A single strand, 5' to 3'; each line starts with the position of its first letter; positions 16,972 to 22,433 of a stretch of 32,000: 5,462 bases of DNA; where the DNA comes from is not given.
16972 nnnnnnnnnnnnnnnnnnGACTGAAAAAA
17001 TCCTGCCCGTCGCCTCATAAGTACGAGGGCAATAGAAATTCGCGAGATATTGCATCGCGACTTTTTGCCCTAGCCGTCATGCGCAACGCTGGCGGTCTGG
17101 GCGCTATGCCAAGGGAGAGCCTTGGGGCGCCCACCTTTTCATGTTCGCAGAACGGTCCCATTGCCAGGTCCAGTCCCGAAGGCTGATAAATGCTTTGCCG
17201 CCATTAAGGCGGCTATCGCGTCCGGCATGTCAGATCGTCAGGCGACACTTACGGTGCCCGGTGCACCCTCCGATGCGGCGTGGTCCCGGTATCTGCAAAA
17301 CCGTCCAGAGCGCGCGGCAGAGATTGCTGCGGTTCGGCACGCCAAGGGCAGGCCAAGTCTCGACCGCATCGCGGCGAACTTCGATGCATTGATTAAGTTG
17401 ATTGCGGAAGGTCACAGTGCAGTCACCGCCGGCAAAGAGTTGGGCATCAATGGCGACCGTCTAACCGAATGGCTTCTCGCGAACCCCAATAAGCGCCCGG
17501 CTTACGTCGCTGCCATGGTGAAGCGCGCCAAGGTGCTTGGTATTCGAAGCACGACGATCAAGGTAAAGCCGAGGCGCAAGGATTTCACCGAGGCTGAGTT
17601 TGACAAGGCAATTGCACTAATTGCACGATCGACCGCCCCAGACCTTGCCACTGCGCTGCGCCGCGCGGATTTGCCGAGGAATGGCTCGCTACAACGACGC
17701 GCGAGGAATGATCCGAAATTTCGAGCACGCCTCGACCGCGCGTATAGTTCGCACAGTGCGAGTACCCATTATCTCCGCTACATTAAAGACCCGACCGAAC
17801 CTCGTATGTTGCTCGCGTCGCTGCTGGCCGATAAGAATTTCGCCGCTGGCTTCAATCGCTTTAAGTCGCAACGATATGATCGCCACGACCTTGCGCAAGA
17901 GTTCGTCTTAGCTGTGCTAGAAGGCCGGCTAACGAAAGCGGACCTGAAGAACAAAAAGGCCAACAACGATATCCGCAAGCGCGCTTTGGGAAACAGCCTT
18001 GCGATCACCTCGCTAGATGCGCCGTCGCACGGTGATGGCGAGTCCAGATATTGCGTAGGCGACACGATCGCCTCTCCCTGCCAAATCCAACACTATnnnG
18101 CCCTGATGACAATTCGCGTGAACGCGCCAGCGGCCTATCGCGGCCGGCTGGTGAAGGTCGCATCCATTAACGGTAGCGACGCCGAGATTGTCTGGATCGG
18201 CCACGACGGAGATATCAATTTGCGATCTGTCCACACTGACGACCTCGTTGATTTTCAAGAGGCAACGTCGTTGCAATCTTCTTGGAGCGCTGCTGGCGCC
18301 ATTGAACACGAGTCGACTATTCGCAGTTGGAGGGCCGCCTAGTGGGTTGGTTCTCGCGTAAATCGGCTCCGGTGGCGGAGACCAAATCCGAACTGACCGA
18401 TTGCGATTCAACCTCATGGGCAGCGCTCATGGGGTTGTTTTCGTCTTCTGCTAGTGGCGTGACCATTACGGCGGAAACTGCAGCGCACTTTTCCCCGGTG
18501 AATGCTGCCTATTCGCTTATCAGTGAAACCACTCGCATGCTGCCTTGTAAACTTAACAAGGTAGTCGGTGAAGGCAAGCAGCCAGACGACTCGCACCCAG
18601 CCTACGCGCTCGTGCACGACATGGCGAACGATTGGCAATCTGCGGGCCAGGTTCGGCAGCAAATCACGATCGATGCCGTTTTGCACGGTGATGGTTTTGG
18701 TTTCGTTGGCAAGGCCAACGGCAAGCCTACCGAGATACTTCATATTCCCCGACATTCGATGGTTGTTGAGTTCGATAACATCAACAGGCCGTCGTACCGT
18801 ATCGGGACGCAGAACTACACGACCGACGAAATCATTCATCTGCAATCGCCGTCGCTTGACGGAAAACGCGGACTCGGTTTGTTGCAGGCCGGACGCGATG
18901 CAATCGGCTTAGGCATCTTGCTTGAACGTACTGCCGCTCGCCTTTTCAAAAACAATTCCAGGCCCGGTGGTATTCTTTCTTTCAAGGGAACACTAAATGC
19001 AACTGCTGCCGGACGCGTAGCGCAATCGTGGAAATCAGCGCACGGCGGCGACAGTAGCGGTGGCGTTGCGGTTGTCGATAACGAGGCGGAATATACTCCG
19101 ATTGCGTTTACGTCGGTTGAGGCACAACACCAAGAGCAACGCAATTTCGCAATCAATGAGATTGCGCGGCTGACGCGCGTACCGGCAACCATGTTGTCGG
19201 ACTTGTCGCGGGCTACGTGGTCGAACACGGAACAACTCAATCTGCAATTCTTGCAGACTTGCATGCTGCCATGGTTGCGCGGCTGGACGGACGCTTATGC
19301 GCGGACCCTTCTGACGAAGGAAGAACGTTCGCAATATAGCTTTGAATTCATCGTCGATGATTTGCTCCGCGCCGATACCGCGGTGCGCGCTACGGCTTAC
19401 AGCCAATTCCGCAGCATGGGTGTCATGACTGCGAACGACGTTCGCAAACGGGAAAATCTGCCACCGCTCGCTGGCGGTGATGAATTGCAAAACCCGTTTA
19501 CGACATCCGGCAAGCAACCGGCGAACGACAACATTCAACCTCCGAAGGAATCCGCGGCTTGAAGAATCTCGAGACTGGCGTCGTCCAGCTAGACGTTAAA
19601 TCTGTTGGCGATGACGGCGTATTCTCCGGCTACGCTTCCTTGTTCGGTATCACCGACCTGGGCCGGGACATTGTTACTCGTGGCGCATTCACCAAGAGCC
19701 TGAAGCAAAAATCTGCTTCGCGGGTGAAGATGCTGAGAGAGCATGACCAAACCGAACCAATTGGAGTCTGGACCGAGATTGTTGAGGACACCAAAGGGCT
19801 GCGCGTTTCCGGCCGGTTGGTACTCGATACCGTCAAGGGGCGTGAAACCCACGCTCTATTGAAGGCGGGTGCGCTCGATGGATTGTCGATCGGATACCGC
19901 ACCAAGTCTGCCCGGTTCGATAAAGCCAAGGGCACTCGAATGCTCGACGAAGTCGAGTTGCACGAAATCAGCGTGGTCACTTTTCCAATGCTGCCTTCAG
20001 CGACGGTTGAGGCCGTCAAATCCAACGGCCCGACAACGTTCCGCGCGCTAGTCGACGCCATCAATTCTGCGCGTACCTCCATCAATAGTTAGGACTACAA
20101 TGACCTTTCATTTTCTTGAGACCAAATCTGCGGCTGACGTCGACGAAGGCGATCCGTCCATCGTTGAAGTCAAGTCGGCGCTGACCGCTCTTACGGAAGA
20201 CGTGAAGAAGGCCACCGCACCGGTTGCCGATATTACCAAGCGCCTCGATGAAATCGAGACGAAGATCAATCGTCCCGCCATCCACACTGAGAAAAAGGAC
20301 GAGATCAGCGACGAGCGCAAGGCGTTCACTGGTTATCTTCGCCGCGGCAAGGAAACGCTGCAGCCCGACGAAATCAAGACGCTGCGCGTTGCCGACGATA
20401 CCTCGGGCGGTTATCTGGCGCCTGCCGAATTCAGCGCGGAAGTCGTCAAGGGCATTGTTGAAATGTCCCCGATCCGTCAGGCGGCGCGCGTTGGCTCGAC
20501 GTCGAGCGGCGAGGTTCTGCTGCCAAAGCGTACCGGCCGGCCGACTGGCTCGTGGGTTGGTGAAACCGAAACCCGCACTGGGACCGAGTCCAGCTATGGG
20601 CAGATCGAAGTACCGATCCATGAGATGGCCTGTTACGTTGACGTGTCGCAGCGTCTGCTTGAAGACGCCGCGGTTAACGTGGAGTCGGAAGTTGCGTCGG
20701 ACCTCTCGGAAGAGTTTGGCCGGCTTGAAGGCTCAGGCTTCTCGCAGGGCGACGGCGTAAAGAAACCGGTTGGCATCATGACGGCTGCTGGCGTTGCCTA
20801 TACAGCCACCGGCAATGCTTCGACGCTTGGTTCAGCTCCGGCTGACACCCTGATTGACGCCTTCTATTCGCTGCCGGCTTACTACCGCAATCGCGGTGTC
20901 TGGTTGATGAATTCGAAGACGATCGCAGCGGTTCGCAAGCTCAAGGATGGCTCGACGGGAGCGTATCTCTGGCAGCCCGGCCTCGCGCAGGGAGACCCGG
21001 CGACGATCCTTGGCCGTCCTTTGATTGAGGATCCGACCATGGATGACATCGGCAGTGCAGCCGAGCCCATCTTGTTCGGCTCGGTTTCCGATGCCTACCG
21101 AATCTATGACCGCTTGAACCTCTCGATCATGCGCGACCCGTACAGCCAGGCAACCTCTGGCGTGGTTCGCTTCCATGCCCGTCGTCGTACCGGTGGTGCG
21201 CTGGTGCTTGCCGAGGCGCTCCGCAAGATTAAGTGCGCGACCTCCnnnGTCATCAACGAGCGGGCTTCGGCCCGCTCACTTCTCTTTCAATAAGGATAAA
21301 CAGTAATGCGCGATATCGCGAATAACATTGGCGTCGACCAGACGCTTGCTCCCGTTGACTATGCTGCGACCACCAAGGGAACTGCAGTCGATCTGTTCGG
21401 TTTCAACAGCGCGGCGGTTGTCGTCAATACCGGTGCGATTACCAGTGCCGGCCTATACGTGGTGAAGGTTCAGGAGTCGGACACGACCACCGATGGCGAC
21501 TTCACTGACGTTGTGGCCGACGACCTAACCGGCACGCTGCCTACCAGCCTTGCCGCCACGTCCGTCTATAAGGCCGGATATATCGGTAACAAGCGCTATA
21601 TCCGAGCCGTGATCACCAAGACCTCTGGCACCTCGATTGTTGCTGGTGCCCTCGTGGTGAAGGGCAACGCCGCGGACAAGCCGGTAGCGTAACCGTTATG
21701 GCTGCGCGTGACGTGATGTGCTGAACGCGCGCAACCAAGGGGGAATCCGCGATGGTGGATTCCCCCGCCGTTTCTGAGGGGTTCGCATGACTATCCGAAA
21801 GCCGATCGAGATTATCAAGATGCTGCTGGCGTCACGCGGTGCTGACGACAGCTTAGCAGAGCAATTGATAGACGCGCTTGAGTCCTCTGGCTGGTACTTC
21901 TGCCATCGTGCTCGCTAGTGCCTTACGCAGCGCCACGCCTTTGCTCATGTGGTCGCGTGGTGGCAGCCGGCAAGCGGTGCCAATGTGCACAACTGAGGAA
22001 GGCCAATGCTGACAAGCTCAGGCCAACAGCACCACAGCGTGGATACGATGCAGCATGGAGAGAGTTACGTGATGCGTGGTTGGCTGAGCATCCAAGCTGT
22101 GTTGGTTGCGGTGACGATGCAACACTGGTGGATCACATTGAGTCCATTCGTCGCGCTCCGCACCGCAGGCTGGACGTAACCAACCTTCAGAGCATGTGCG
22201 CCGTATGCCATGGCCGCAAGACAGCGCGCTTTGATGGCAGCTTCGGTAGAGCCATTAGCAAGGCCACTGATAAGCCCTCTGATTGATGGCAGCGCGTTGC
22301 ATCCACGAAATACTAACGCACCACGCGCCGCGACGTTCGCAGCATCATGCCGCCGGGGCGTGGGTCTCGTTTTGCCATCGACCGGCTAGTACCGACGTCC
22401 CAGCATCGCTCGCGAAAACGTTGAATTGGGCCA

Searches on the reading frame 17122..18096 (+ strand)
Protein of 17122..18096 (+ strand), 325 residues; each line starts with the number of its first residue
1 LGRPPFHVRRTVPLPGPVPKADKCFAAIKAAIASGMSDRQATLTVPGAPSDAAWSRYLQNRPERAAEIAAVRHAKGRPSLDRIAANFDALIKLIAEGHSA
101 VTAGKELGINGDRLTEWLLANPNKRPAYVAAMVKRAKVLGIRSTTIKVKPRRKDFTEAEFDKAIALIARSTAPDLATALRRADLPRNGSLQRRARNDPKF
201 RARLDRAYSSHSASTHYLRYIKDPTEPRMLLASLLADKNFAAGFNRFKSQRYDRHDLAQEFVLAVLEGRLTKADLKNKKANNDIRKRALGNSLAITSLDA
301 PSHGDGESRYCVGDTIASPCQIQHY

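Call 11: search_protein_families(library=pfam, proteins=[window:17122-18096:+], max_evalue=0.01)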
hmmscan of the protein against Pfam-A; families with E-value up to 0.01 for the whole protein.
window:17122-18096:+ (325 aa): 1 family
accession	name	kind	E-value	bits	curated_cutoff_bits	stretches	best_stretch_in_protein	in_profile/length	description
PF20901.3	Sf6_terminase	-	1.7e-05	25.3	27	0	160-211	6-55/106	Bacteriophage Sf6, terminase small subunit-like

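Call 72: search_protein_families(library=phrogs, proteins=[window:17122-18096:+], max_evalue=0.001)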
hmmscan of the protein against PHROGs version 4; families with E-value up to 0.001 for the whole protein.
window:17122-18096:+ (325 aa): 1 family
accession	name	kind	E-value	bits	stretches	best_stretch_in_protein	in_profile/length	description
phrog_1482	-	head and packaging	1.3e-08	35.6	0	84-139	17-73/147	terminase small subunit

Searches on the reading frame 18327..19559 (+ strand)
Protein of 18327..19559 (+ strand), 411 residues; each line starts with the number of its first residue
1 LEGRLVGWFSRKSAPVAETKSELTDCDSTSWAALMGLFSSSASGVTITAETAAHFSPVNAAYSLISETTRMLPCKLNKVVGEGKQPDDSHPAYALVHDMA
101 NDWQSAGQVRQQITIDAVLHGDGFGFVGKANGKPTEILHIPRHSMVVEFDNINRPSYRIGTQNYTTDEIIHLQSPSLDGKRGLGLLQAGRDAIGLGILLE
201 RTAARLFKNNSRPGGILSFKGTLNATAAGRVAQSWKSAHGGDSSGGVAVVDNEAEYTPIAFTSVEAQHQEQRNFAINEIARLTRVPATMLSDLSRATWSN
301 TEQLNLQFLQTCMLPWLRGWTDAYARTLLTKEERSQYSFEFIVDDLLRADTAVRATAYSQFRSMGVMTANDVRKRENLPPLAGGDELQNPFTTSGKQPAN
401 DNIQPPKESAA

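Call 11: search_protein_families(library=pfam, proteins=[window:18327-19559:+], max_evalue=0.01)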
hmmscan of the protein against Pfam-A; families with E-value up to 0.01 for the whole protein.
window:18327-19559:+ (411 aa): 1 family
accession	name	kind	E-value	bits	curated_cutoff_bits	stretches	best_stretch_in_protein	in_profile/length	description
PF04860.17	Phage_portal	-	7.1e-84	282.2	39.1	1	58-377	3-321/321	Phage portal protein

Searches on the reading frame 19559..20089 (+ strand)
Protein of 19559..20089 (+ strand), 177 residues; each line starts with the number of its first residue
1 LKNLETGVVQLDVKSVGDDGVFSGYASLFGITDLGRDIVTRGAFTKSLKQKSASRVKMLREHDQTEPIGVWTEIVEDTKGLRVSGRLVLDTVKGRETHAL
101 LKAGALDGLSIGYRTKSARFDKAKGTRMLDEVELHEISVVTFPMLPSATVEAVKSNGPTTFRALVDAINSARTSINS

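Call 11: search_protein_families(library=pfam, proteins=[window:19559-20089:+], max_evalue=0.01)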
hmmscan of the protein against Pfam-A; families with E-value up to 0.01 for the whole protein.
window:19559-20089:+ (177 aa): 1 family
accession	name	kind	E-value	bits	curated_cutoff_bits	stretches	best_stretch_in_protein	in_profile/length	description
PF04586.22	Peptidase_S78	-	8.8e-34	117.5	21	1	11-155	3-157/165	Caudovirus prohead serine protease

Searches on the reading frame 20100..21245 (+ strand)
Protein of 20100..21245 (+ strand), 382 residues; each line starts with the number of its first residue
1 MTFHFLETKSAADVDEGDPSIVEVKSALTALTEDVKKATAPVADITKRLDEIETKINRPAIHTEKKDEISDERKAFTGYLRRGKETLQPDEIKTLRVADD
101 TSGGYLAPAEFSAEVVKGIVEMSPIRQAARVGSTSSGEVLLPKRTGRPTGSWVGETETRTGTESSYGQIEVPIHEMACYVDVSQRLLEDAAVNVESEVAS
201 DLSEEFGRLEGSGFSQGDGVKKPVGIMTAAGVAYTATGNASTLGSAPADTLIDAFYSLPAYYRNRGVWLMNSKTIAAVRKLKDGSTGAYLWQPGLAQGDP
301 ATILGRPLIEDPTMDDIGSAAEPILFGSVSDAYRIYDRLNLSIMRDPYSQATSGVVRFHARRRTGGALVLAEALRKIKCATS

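Call 11: search_protein_families(library=pfam, proteins=[window:20100-21245:+], max_evalue=0.01)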
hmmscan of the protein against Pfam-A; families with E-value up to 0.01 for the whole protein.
window:20100-21245:+ (382 aa): 1 family
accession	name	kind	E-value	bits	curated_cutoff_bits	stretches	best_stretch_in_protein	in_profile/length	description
PF05065.19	Phage_capsid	-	3.9e-87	292.6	24.2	1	103-378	1-279/280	Phage capsid family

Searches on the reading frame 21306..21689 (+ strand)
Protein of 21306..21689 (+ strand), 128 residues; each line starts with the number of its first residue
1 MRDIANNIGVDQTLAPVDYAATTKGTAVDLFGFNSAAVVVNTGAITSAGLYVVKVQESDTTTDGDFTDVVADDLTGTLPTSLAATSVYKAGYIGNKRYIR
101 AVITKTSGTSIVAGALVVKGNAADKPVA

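Call 72: search_protein_families(library=phrogs, proteins=[window:21306-21689:+], max_evalue=0.001)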
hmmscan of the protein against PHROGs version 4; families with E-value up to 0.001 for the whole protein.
window:21306-21689:+ (128 aa): 1 family
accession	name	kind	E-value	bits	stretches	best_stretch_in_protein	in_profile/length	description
phrog_5707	-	unknown function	3.9e-31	108.7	1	1-127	2-134/134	-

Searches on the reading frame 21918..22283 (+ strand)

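Call 72: search_protein_families(library=phrogs, proteins=[window:21918-22283:+], max_evalue=0.001)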
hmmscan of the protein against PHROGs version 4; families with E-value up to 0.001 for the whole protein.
window:21918-22283:+ (122 aa): 12 families
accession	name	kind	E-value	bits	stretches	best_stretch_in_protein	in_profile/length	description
phrog_144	-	DNA, RNA and nucleotide metabolism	1.2e-22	81.4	1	1-111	20-142/175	HNH endonuclease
phrog_589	-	DNA, RNA and nucleotide metabolism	1e-19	72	1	6-104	49-141/179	HNH endonuclease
phrog_2323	-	DNA, RNA and nucleotide metabolism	2.5e-17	63.9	1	28-119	5-101/113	HNH endonuclease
phrog_5956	-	DNA, RNA and nucleotide metabolism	1.2e-11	45.5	1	40-107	39-113/138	HNH endonuclease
phrog_4581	-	head and packaging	6.5e-10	40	1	46-104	52-111/395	terminase small subunit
phrog_119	-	DNA, RNA and nucleotide metabolism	6.9e-09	36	1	25-107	169-260/443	HNH endonuclease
phrog_333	-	DNA, RNA and nucleotide metabolism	2.7e-08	35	1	44-104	18-81/138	HNH endonuclease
phrog_338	-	DNA, RNA and nucleotide metabolism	1.2e-05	25.8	1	31-104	178-262/340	HNH endonuclease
phrog_7785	-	DNA, RNA and nucleotide metabolism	3.6e-05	24.8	1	57-104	69-114/147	HNH endonuclease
phrog_4234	-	DNA, RNA and nucleotide metabolism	0.00013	22.7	1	39-106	8-87/130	HNH endonuclease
phrog_3106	-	DNA, RNA and nucleotide metabolism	0.00045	21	1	22-104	122-223/252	HNH endonuclease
phrog_1271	-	DNA, RNA and nucleotide metabolism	0.00079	19.9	1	20-102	237-316/361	HNH endonuclease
